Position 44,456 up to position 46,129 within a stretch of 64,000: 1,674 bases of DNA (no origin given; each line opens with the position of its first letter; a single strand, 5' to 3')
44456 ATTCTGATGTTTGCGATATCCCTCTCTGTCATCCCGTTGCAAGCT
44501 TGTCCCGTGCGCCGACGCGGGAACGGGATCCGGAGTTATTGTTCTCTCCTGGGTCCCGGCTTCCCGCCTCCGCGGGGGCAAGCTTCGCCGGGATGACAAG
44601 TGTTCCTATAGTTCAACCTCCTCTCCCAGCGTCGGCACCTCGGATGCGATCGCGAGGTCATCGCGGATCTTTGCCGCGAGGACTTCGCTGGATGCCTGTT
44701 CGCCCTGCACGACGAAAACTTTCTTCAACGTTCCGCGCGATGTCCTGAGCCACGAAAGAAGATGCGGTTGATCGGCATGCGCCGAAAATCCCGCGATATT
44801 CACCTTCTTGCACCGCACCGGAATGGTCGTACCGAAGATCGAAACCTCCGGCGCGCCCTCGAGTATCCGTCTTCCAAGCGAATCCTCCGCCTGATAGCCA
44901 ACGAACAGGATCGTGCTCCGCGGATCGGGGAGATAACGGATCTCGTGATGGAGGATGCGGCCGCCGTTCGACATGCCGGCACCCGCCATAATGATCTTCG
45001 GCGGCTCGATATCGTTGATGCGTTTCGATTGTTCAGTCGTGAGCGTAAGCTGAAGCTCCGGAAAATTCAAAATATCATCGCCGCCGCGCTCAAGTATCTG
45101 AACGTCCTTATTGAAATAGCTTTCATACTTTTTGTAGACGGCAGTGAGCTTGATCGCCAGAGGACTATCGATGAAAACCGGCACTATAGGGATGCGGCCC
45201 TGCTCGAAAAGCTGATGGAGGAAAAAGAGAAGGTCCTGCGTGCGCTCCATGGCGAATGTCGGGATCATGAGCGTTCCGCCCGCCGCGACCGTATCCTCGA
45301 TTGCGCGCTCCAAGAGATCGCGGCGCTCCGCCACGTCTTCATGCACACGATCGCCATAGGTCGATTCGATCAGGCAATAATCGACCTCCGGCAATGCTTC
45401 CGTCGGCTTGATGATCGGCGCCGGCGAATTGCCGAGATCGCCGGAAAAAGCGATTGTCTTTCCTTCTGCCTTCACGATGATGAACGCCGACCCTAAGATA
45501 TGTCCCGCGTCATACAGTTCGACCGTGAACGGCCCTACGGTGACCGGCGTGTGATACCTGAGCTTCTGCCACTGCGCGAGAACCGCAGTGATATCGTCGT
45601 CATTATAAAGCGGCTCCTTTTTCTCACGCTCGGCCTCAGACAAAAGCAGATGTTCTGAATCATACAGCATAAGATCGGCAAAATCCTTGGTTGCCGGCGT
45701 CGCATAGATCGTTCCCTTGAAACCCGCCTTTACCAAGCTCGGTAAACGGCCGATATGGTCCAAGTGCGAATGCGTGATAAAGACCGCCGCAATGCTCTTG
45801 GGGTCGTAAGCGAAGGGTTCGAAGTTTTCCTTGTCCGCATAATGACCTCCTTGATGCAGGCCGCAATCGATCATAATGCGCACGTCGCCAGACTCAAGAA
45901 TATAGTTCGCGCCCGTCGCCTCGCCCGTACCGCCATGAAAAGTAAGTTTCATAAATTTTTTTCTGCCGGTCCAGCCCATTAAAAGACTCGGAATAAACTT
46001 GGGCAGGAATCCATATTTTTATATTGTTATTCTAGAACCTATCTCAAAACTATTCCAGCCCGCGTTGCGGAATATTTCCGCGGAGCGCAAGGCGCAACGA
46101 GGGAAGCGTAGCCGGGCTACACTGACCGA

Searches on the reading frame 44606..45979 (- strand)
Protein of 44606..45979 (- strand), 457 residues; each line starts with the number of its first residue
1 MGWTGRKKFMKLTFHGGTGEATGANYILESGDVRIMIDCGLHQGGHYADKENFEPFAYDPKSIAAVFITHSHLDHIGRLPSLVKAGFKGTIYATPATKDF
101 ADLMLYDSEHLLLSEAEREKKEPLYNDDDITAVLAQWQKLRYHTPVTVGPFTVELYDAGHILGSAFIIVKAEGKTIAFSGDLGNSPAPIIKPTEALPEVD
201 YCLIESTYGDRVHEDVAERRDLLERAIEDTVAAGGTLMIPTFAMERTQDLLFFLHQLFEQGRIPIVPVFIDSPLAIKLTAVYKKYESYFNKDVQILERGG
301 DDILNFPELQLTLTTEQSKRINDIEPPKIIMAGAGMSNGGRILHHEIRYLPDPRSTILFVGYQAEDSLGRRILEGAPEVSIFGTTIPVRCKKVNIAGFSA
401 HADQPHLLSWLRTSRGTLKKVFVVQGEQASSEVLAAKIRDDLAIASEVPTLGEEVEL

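Call 14: find_encoding_contigs(protein=window:44606-45952:-, flank=3000, max_places=10)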
Protein window:44606-45952:- (448 aa): no gene with exactly this product is on record in the collection.

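Call 34: find_homologous_proteins(query=window:44606-45979:-, max_evalue=1e-60)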
Query window:44606-45979:- (457 aa): 7890 proteins with E <= 1e-60 among 8000 candidates; the best 120 are listed.
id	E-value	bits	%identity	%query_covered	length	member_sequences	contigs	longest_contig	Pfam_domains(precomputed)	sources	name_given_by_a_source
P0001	1.6e-294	994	98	98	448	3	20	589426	PF12706.14,PF16661.12,PF23023.2,PF07521.18,PF10996.15,PF00753.34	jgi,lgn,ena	jgi:metallo-beta-lactamase family protein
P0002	7.1e-275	930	91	98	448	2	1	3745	PF12706.14,PF16661.12,PF23023.2,PF07521.18,PF10996.15,PF00753.34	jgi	-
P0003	2.1e-274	928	90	98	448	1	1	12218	PF12706.14,PF16661.12,PF23023.2,PF07521.18,PF10996.15,PF00753.34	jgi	jgi:metallo-beta-lactamase family protein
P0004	2.0e-273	925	90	98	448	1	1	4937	PF12706.14,PF16661.12,PF23023.2,PF07521.18,PF10996.15,PF00753.34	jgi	jgi:metallo-beta-lactamase family protein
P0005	9.5e-272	919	89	98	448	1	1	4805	PF12706.14,PF16661.12,PF23023.2,PF07521.18,PF10996.15,PF00753.34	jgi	jgi:metallo-beta-lactamase family protein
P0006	3.0e-268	908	89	98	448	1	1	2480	PF12706.14,PF16661.12,PF23023.2,PF07521.18,PF10996.15,PF00753.34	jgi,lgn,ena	-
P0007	2.8e-267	905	88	98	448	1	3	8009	PF12706.14,PF16661.12,PF23023.2,PF07521.18,PF10996.15,PF00753.34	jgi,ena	jgi:metallo-beta-lactamase family protein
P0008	8.6e-265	896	87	98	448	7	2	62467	PF12706.14,PF16661.12,PF23023.2,PF07521.18,PF10996.15,PF00753.34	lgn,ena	-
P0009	8.7e-248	840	81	98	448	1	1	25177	PF12706.14,PF16661.12,PF23023.2,PF07521.18,PF10996.15,PF00753.34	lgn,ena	-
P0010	3.1e-245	832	82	98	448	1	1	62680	PF12706.14,PF16661.12,PF23023.2,PF07521.18,PF10996.15,PF00753.34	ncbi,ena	-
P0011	3.4e-245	832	81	98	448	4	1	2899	PF12706.14,PF16661.12,PF23023.2,PF07521.18,PF10996.15,PF00753.34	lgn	-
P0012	7.7e-245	831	81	98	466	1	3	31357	PF12706.14,PF16661.12,PF23023.2,PF07521.18,PF10996.15,PF00753.34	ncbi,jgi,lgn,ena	jgi:metallo-beta-lactamase family protein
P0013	1.5e-242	823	79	98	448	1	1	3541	PF12706.14,PF16661.12,PF23023.2,PF07521.18,PF10996.15,PF00753.34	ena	-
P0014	4.6e-242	821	79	98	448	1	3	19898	PF12706.14,PF16661.12,PF23023.2,PF07521.18,PF10996.15,PF00753.34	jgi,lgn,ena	-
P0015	5.5e-239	811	79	98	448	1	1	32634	PF12706.14,PF16661.12,PF23023.2,PF07521.18,PF10996.15,PF00753.34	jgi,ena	jgi:metallo-beta-lactamase family protein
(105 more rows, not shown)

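Call 35: find_encoding_contigs(protein=P0001, flank=10000, max_places=10)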
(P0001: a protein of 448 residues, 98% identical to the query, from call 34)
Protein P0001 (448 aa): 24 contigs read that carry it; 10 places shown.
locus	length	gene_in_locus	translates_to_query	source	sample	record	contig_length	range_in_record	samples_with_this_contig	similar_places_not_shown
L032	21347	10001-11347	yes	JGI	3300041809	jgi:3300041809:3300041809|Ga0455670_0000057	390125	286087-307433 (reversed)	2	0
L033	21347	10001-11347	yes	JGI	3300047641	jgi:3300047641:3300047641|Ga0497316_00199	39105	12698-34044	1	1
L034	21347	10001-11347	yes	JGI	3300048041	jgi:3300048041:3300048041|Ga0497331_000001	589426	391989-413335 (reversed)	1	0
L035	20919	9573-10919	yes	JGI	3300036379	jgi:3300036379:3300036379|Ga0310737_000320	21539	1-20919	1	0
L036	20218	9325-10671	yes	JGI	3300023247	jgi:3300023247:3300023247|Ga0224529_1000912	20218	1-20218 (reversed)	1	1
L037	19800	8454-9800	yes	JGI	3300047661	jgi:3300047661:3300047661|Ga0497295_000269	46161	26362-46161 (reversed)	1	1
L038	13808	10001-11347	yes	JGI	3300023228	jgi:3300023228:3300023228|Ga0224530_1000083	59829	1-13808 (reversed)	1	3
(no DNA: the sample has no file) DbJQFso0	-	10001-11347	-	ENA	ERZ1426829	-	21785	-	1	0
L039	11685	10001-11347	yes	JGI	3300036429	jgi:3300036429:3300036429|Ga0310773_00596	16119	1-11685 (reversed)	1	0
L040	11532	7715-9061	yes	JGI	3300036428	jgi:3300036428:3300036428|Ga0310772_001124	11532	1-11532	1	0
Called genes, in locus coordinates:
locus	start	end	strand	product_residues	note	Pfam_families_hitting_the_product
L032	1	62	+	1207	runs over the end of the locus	PF00133:tRNA-synt_1, PF09334:tRNA-synt_1g, PF00300:His_Phos_1, PF00133:tRNA-synt_1, PF09334:tRNA-synt_1g (weak), PF08264:Anticodon_1, PF19302:DUF5915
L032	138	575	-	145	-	-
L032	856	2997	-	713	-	PF00753:Lactamase_B, PF12706:Lactamase_B_2, PF22505:RNase_J_b_CASP, PF17770:RNase_J_C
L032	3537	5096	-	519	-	PF00496:SBP_bac_5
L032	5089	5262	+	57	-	-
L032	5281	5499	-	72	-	PF03840:SecG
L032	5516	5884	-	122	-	PF04020:Phage_holin_4_2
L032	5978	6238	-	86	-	PF01649:Ribosomal_S20p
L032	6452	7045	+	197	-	-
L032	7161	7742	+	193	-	PF01330:RuvA_N, PF00633:HHH (faint), PF14520:HHH_5, PF07499:RuvA_C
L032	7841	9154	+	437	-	PF08245:Mur_ligase_M, PF02875:Mur_ligase_C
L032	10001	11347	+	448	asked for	PF00753:Lactamase_B, PF23023:Anti-Pycsar_Apyc1, PF12706:Lactamase_B_2, PF16661:Lactamase_B_6, PF10996:Beta-Casp, PF07521:RMMBL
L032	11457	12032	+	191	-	PF18306:LDcluster4, PF03641:Lysine_decarbox (weak)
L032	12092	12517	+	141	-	-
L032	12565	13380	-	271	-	PF03372:Exo_endo_phos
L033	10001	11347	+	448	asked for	PF00753:Lactamase_B, PF23023:Anti-Pycsar_Apyc1, PF12706:Lactamase_B_2, PF16661:Lactamase_B_6, PF10996:Beta-Casp, PF07521:RMMBL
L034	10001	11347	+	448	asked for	PF00753:Lactamase_B, PF23023:Anti-Pycsar_Apyc1, PF12706:Lactamase_B_2, PF16661:Lactamase_B_6, PF10996:Beta-Casp, PF07521:RMMBL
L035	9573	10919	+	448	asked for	PF00753:Lactamase_B, PF23023:Anti-Pycsar_Apyc1, PF12706:Lactamase_B_2, PF16661:Lactamase_B_6, PF10996:Beta-Casp, PF07521:RMMBL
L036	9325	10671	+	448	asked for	PF00753:Lactamase_B, PF23023:Anti-Pycsar_Apyc1, PF12706:Lactamase_B_2, PF16661:Lactamase_B_6, PF10996:Beta-Casp, PF07521:RMMBL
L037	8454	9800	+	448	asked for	PF00753:Lactamase_B, PF23023:Anti-Pycsar_Apyc1, PF12706:Lactamase_B_2, PF16661:Lactamase_B_6, PF10996:Beta-Casp, PF07521:RMMBL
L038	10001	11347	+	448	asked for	PF00753:Lactamase_B, PF23023:Anti-Pycsar_Apyc1, PF12706:Lactamase_B_2, PF16661:Lactamase_B_6, PF10996:Beta-Casp, PF07521:RMMBL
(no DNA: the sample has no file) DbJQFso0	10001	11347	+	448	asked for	PF00753:Lactamase_B, PF23023:Anti-Pycsar_Apyc1, PF12706:Lactamase_B_2, PF16661:Lactamase_B_6, PF10996:Beta-Casp, PF07521:RMMBL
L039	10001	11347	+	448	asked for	PF00753:Lactamase_B, PF23023:Anti-Pycsar_Apyc1, PF12706:Lactamase_B_2, PF16661:Lactamase_B_6, PF10996:Beta-Casp, PF07521:RMMBL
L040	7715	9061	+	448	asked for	PF00753:Lactamase_B, PF23023:Anti-Pycsar_Apyc1, PF12706:Lactamase_B_2, PF16661:Lactamase_B_6, PF10996:Beta-Casp, PF07521:RMMBL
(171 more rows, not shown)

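Call 38: find_encoding_contigs(protein=P0008, flank=3000, max_places=2)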
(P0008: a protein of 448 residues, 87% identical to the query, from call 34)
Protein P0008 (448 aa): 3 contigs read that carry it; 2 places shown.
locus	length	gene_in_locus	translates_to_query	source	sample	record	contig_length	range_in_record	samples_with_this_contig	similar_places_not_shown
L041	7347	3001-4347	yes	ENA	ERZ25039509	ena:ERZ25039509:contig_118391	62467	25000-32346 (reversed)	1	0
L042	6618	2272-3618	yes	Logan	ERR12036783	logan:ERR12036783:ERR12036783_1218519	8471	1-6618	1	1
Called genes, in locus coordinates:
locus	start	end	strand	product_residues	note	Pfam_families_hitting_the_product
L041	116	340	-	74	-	-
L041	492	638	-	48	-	-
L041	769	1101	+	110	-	PF01330:RuvA_N, PF14520:HHH_5 (faint)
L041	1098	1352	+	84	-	PF07499:RuvA_C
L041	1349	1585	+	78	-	-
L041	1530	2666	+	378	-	PF08245:Mur_ligase_M, PF02875:Mur_ligase_C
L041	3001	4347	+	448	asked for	PF00753:Lactamase_B, PF23023:Anti-Pycsar_Apyc1, PF12706:Lactamase_B_2, PF16661:Lactamase_B_6, PF10996:Beta-Casp, PF07521:RMMBL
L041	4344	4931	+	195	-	PF18306:LDcluster4, PF03641:Lysine_decarbox (weak)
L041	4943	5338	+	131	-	-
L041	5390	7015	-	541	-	PF00478:IMPDH, PF00571:CBS, PF01070:FMN_dh, PF03060:NMO (weak)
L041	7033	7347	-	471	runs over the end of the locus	-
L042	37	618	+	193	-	PF01330:RuvA_N, PF00633:HHH (faint), PF14520:HHH_5, PF07499:RuvA_C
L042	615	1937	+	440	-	PF08245:Mur_ligase_M, PF02875:Mur_ligase_C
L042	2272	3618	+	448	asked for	PF00753:Lactamase_B, PF23023:Anti-Pycsar_Apyc1, PF12706:Lactamase_B_2, PF16661:Lactamase_B_6, PF10996:Beta-Casp, PF07521:RMMBL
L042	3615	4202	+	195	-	PF18306:LDcluster4, PF03641:Lysine_decarbox (weak)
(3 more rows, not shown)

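Call 39: find_encoding_contigs(protein=P0010, flank=3000, max_places=2)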
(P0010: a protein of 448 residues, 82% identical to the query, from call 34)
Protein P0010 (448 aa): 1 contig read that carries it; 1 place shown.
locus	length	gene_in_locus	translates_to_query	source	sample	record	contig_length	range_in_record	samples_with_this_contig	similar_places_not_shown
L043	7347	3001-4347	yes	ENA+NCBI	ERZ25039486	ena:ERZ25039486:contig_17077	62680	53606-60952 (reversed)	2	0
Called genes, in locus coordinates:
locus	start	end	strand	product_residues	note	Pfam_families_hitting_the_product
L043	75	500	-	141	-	-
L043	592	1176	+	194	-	PF01330:RuvA_N, PF00633:HHH (faint), PF14520:HHH_5, PF07499:RuvA_C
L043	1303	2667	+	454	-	PF08245:Mur_ligase_M, PF02875:Mur_ligase_C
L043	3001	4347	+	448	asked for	PF00753:Lactamase_B, PF23023:Anti-Pycsar_Apyc1, PF12706:Lactamase_B_2, PF16661:Lactamase_B_6, PF10996:Beta-Casp, PF07521:RMMBL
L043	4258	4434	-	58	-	-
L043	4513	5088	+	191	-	PF18306:LDcluster4, PF03641:Lysine_decarbox (weak)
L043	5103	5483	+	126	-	-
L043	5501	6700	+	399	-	PF07690:MFS_1, PF12832:MFS_1_like (weak), PF00083:Sugar_tr (faint), PF07690:MFS_1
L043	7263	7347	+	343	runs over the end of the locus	PF00044:Gp_dh_N, PF02800:Gp_dh_C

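Call 40: find_encoding_contigs(protein=P0003, flank=3000, max_places=2)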
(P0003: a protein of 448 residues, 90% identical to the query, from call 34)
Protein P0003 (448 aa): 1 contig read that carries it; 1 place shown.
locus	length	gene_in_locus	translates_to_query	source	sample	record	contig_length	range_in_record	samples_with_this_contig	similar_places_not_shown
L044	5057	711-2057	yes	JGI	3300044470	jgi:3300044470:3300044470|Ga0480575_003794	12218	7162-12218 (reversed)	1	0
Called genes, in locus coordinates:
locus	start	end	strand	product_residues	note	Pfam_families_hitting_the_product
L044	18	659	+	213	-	PF02875:Mur_ligase_C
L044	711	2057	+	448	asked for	PF00753:Lactamase_B, PF23023:Anti-Pycsar_Apyc1, PF12706:Lactamase_B_2, PF16661:Lactamase_B_6, PF10996:Beta-Casp, PF07521:RMMBL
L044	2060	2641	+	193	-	PF18306:LDcluster4, PF03641:Lysine_decarbox (weak)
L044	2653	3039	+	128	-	-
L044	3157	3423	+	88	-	-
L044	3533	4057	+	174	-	PF13240:Zn_Ribbon_1 (faint)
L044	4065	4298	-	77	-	-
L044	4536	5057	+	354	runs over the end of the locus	PF00044:Gp_dh_N, PF02800:Gp_dh_C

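Call 54: find_encoding_contigs(protein=P0002, flank=2500, max_places=2)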
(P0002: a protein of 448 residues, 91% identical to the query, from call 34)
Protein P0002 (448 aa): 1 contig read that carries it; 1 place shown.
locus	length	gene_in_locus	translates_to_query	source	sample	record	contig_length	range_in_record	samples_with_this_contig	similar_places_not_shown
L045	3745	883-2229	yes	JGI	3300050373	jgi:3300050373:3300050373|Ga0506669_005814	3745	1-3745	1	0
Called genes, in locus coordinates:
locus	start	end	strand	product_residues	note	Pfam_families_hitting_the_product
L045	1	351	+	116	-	?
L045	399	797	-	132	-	-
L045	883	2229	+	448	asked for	PF00753:Lactamase_B, PF23023:Anti-Pycsar_Apyc1, PF12706:Lactamase_B_2, PF16661:Lactamase_B_6, PF10996:Beta-Casp, PF07521:RMMBL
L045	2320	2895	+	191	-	PF18306:LDcluster4, PF03641:Lysine_decarbox (weak)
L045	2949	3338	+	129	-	-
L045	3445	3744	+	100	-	?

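Call 55: find_encoding_contigs(protein=P0007, flank=2500, max_places=3)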
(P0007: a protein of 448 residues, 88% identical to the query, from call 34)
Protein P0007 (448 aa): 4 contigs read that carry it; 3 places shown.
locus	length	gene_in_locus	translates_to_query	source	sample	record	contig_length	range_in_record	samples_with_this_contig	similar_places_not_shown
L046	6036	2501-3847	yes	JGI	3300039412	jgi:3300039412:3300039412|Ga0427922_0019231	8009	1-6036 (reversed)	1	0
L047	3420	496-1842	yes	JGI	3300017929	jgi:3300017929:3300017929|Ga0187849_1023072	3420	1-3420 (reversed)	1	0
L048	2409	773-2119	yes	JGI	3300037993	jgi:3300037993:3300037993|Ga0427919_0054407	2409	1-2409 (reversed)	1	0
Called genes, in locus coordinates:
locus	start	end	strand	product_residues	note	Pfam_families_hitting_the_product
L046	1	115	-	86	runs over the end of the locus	PF01649:Ribosomal_S20p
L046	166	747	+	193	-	PF01330:RuvA_N, PF00633:HHH (faint), PF14520:HHH_5, PF07499:RuvA_C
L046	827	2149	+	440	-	PF08245:Mur_ligase_M, PF02875:Mur_ligase_C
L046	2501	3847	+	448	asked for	PF00753:Lactamase_B, PF23023:Anti-Pycsar_Apyc1, PF12706:Lactamase_B_2, PF16661:Lactamase_B_6, PF10996:Beta-Casp, PF07521:RMMBL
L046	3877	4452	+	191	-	PF18306:LDcluster4, PF03641:Lysine_decarbox (weak)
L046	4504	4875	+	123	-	-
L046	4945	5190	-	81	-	-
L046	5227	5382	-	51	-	-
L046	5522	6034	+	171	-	?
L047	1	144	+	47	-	?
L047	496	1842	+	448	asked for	PF00753:Lactamase_B, PF23023:Anti-Pycsar_Apyc1, PF12706:Lactamase_B_2, PF16661:Lactamase_B_6, PF10996:Beta-Casp, PF07521:RMMBL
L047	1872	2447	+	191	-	PF18306:LDcluster4, PF03641:Lysine_decarbox (weak)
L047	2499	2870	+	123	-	-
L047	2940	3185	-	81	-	-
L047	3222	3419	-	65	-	?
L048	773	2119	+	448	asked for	PF00753:Lactamase_B, PF23023:Anti-Pycsar_Apyc1, PF12706:Lactamase_B_2, PF16661:Lactamase_B_6, PF10996:Beta-Casp, PF07521:RMMBL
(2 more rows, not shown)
